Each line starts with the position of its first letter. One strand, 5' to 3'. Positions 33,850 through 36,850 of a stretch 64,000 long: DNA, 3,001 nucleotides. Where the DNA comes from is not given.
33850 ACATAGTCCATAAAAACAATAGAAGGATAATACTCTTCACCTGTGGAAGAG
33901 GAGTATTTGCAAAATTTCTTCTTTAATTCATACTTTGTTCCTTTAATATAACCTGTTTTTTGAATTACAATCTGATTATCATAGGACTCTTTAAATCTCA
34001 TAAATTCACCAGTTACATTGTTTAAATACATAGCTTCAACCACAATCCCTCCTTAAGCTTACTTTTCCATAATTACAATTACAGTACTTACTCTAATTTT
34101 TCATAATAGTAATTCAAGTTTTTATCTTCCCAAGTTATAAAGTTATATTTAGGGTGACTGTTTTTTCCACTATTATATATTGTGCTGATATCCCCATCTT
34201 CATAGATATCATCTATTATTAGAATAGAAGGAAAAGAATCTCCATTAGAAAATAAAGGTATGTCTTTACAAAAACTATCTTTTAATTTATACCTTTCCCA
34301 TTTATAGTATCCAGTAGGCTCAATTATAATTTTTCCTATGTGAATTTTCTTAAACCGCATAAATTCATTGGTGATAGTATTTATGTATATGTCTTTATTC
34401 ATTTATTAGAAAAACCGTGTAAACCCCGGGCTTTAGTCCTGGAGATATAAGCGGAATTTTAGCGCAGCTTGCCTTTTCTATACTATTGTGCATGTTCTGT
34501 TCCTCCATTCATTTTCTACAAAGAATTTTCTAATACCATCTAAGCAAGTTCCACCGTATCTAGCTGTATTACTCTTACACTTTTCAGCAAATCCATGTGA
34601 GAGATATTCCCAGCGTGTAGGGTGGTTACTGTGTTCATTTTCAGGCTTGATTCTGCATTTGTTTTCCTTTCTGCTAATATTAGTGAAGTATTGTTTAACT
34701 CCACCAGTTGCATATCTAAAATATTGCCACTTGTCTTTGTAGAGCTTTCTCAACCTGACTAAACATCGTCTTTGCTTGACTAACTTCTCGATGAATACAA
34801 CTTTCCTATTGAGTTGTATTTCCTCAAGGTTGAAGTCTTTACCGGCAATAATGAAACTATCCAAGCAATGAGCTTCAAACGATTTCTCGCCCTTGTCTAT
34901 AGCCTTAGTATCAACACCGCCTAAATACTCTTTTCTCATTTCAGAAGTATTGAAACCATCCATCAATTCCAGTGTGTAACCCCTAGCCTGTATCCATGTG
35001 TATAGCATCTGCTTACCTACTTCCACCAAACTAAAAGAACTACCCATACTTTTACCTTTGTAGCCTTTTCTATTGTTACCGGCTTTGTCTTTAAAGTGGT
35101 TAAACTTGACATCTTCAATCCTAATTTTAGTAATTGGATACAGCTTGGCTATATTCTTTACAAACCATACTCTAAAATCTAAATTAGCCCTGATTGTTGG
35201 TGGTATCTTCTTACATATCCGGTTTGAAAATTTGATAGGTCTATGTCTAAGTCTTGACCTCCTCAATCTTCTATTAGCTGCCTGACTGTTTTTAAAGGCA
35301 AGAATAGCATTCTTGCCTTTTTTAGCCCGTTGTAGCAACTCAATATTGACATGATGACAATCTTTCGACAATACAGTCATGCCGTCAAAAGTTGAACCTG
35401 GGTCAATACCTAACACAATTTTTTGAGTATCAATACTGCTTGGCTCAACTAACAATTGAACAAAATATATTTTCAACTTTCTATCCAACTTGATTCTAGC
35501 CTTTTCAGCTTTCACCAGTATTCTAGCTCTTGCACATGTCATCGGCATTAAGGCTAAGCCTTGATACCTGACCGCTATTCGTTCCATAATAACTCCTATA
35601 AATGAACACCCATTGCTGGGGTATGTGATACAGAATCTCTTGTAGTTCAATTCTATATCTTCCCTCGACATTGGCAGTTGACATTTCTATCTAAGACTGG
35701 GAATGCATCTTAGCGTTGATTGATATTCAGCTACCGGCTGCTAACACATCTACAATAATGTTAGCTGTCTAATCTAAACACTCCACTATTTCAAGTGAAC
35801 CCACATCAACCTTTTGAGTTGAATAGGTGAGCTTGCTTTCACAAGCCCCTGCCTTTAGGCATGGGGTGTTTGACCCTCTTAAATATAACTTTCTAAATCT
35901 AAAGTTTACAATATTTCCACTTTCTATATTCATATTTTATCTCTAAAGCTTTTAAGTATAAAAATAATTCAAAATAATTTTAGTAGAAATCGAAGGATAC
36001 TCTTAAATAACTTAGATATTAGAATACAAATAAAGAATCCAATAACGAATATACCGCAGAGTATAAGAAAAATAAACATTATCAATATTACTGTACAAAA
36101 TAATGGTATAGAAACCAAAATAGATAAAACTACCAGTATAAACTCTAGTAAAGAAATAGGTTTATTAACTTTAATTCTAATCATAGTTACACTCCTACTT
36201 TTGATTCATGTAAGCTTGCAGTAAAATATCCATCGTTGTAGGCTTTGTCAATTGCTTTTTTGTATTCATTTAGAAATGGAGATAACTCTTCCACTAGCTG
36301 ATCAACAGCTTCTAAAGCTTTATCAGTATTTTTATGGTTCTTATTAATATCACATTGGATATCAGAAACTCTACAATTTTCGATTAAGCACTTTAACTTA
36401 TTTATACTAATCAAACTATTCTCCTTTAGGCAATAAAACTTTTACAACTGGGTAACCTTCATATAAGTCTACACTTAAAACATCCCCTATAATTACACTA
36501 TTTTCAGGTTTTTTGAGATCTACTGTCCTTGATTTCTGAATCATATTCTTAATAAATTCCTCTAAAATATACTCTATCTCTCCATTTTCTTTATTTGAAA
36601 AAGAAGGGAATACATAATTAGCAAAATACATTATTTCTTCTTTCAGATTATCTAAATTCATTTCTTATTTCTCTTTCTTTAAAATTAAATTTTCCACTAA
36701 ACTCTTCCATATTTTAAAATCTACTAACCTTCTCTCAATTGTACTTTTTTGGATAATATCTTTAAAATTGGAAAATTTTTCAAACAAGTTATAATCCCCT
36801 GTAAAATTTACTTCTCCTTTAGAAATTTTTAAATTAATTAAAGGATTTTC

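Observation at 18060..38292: Unusually complete RNA-repair toolkit in a phage: RtcB + ATP-dependent Rnl ligase + CCA-adding enzyme + RlaP-like nucleotidyltransferase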

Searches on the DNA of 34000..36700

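Call 69: search_rna_families(source=window, start=34000, end=36700, threshold=evalue, max_evalue=1)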
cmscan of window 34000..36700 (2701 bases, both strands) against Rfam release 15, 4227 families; matches with E-value up to 1: 1.
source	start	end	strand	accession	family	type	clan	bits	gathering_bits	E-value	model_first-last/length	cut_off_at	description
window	35653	35874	-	RF02033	HEARO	Gene;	-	38.8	83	7.5e-06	1-211/211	no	HNH endonuclease-associated RNA and ORF (HEARO) RNA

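Call 98: search_rna_families(source=window, start=35400, end=36100, threshold=evalue, max_evalue=0.01, show_alignments=1)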
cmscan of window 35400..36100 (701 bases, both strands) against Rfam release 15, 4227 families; matches with E-value up to 0.01: 1.
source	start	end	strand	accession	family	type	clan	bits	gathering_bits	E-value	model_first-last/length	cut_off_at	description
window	35653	35874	-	RF02033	HEARO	Gene;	-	38.8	83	2e-06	1-211/211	no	HNH endonuclease-associated RNA and ORF (HEARO) RNA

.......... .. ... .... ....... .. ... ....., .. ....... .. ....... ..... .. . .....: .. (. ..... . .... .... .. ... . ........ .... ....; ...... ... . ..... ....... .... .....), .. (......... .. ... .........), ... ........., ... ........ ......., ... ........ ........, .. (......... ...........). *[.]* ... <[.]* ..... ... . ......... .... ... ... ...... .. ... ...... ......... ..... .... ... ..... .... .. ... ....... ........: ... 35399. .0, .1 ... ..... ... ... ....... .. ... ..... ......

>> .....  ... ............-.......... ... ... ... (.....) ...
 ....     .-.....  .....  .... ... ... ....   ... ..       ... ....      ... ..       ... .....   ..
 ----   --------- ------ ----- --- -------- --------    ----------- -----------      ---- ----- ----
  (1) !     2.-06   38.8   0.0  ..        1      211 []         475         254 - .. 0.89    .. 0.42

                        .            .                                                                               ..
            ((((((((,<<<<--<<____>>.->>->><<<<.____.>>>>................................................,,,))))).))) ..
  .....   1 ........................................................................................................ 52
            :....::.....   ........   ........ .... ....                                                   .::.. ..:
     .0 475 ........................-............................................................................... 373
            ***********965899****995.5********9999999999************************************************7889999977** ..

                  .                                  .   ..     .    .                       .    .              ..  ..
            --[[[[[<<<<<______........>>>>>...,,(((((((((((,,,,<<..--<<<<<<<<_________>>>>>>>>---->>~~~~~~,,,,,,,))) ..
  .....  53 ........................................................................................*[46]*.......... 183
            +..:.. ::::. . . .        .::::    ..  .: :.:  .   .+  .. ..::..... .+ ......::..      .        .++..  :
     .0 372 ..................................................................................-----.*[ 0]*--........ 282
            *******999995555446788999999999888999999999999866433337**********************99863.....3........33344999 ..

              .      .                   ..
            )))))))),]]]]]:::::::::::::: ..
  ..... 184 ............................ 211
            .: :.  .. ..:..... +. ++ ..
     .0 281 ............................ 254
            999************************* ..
